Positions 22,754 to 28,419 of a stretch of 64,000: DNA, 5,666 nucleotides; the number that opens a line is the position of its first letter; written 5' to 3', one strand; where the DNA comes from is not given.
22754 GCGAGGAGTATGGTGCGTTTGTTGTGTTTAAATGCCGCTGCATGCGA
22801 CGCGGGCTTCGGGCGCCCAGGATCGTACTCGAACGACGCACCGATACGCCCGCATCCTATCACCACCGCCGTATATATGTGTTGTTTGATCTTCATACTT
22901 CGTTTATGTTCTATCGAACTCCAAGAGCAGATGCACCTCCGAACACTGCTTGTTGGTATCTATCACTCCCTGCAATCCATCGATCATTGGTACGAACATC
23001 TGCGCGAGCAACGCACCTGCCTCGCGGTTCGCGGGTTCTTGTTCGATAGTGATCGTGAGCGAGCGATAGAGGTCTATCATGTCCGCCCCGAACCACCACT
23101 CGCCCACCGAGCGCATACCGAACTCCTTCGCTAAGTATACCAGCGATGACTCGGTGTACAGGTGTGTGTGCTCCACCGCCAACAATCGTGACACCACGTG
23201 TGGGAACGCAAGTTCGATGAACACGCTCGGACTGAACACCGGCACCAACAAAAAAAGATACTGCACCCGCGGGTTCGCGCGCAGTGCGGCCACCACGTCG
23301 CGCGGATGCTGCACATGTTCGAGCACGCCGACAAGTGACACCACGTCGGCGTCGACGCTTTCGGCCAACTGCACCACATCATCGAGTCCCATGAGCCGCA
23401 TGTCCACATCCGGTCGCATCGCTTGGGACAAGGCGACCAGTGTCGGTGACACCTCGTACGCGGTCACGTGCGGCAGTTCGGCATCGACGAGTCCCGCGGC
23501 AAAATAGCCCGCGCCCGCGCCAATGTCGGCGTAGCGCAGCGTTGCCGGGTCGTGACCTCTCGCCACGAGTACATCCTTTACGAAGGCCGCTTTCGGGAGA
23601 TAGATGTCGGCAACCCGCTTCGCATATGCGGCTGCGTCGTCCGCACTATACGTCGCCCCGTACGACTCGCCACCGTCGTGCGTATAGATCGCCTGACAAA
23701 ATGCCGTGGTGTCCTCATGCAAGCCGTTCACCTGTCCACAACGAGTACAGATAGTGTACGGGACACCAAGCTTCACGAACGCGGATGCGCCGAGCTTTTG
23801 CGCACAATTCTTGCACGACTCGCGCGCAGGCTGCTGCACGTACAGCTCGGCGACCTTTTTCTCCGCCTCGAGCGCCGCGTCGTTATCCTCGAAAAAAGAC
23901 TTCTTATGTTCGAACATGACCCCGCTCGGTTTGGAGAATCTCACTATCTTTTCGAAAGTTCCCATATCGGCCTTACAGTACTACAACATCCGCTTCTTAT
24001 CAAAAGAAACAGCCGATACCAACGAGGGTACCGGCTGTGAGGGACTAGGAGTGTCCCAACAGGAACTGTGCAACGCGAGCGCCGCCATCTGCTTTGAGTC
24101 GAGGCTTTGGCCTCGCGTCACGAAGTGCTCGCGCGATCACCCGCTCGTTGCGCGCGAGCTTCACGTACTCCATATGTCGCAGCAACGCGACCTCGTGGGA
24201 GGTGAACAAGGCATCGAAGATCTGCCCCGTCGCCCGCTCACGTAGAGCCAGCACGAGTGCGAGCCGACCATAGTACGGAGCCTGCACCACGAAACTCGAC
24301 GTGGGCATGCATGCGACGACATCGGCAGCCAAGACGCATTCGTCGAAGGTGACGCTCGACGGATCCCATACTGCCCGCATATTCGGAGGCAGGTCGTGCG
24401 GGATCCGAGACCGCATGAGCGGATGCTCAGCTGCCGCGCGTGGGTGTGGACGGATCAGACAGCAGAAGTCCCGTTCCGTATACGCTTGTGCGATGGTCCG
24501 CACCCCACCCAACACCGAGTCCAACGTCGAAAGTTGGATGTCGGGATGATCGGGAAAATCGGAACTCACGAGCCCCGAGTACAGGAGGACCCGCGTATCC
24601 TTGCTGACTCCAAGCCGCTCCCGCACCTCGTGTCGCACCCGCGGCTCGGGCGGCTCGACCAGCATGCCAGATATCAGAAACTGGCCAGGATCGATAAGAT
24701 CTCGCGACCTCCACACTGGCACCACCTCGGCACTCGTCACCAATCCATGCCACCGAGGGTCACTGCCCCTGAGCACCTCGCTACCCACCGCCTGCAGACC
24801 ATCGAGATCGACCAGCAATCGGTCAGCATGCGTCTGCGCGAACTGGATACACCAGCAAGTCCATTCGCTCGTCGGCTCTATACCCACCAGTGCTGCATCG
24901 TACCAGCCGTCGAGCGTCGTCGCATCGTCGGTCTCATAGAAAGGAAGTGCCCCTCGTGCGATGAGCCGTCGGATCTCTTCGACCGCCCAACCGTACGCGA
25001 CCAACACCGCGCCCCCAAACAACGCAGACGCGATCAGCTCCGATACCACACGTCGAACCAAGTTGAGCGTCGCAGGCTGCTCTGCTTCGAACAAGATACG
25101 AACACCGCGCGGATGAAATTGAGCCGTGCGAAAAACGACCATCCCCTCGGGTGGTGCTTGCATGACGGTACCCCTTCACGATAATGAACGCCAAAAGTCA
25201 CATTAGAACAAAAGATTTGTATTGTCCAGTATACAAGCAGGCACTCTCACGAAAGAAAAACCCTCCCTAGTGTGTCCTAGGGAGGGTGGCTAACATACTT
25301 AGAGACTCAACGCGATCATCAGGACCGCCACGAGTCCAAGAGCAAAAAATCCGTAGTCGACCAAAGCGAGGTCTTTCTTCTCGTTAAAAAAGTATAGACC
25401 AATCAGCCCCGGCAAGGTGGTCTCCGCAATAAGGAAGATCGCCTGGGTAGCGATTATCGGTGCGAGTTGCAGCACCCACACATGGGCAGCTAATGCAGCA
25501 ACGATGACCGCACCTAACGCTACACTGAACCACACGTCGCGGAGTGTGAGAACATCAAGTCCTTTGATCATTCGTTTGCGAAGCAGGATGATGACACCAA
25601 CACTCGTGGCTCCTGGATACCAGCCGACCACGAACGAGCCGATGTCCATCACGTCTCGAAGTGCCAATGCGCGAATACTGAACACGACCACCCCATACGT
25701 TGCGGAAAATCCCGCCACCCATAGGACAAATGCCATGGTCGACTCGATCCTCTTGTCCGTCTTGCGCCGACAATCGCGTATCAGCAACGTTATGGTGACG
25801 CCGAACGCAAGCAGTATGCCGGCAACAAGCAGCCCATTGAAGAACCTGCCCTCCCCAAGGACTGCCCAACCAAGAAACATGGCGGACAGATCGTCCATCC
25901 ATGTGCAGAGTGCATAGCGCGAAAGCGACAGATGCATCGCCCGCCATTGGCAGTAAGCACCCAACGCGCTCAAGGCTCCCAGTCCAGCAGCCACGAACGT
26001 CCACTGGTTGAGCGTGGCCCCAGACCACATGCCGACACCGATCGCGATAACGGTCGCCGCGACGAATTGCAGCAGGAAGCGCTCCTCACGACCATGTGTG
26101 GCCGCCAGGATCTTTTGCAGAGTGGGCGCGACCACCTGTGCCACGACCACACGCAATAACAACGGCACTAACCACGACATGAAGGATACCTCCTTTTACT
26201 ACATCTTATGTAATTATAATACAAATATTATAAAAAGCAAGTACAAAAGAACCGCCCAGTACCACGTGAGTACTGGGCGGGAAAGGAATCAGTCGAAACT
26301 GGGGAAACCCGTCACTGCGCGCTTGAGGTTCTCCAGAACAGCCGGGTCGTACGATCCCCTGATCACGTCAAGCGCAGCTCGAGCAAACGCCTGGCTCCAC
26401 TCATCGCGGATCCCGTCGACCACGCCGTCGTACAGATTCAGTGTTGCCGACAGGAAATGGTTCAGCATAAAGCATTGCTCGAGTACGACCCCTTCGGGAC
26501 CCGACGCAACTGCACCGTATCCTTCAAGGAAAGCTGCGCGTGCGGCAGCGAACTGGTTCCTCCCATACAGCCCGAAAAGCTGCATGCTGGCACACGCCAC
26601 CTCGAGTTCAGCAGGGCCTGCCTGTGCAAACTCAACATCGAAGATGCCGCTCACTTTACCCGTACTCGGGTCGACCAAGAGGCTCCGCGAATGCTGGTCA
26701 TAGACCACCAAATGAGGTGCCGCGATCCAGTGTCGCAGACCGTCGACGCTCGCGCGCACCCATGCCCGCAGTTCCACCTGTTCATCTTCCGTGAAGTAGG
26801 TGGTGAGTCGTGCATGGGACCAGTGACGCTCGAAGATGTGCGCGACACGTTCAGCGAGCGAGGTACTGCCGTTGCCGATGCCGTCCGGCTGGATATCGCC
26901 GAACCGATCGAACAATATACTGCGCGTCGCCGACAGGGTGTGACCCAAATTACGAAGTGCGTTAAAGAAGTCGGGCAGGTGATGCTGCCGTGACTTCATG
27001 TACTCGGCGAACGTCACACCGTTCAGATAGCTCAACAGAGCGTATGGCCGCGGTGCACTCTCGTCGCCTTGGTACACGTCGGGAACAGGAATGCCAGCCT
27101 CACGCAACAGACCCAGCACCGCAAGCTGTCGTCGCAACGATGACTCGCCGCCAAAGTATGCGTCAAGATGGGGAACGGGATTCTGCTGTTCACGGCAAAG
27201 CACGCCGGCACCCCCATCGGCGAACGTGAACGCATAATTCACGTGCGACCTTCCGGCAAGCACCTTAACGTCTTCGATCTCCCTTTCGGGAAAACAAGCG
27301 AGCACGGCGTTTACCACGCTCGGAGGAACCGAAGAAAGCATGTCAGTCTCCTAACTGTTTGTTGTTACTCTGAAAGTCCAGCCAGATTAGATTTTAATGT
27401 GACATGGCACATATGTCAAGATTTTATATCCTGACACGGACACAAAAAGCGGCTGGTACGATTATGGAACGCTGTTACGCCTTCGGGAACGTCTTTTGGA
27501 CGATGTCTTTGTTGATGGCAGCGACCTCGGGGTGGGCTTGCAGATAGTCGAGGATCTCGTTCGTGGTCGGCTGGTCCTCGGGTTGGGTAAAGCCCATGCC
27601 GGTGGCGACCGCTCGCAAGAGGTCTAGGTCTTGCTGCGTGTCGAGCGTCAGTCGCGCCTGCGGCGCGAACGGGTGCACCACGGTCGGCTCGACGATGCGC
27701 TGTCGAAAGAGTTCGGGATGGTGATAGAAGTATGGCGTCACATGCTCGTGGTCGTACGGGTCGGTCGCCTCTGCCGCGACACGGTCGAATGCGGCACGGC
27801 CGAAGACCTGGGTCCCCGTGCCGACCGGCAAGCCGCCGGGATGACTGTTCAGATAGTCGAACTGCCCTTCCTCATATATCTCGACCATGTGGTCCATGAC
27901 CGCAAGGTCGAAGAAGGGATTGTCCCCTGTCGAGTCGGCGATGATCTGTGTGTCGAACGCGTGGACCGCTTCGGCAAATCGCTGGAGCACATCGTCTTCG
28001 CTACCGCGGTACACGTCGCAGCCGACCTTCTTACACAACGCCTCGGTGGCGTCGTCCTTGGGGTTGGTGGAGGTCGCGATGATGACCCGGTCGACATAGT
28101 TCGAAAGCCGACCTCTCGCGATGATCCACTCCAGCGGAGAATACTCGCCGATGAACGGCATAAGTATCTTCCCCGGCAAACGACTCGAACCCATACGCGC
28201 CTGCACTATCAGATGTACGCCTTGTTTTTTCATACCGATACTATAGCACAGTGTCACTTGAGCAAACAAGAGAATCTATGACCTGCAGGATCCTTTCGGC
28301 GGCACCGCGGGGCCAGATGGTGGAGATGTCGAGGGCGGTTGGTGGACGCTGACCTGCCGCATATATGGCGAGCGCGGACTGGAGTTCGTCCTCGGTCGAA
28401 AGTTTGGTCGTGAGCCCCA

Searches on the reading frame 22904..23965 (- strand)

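Call 65: search_protein_families(library=pfam, proteins=[window:22904-23965:-], max_evalue=0.0001)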
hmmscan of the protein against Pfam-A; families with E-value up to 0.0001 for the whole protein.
window:22904-23965:- (353 aa): 3 families
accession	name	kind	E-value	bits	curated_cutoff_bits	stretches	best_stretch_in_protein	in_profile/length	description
PF13489.12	Methyltransf_23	-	9.6e-10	38.9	27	1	137-284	18-159/164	Methyltransferase domain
PF08242.18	Methyltransf_12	-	5.4e-06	27.5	30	1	147-229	2-89/98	Methyltransferase domain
PF08241.18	Methyltransf_11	-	1.1e-05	26.4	21.2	1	147-228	2-83/95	Methyltransferase domain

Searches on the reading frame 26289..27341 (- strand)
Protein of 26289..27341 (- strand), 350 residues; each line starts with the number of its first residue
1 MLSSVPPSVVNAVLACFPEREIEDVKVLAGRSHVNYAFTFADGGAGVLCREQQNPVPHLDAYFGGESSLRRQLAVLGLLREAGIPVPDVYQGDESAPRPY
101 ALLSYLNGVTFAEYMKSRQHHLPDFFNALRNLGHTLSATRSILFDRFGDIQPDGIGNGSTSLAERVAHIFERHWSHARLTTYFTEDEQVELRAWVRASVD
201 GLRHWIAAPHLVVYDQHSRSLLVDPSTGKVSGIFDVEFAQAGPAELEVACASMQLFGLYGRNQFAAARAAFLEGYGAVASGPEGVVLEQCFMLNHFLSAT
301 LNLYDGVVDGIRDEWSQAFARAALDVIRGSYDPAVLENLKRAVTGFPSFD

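Call 45: search_protein_families(library=pfam, proteins=[window:26289-27341:-], max_evalue=0.001)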
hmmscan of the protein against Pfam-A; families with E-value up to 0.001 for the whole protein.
window:26289-27341:- (350 aa): 1 family
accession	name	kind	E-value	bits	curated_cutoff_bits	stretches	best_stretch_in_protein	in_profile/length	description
PF01636.29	APH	-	8.6e-14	52.3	23.2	1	66-276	34-230/239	Phosphotransferase enzyme family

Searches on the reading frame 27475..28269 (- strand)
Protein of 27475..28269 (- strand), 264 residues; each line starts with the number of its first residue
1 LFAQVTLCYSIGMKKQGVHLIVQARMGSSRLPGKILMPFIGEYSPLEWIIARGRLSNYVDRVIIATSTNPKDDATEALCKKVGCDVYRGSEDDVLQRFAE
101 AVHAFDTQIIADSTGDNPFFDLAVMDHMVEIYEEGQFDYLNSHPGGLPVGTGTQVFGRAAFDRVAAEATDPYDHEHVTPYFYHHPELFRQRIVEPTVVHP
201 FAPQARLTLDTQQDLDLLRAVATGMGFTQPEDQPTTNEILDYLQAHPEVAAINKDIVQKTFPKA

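Call 45: search_protein_families(library=pfam, proteins=[window:27475-28269:-], max_evalue=0.001)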
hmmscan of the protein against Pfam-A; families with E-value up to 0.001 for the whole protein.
window:27475-28269:- (264 aa): 1 family
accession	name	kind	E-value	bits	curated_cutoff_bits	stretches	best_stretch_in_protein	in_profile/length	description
PF02348.25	CTP_transf_3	-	1.2e-29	104.1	22.6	1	21-224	3-208/217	Cytidylyltransferase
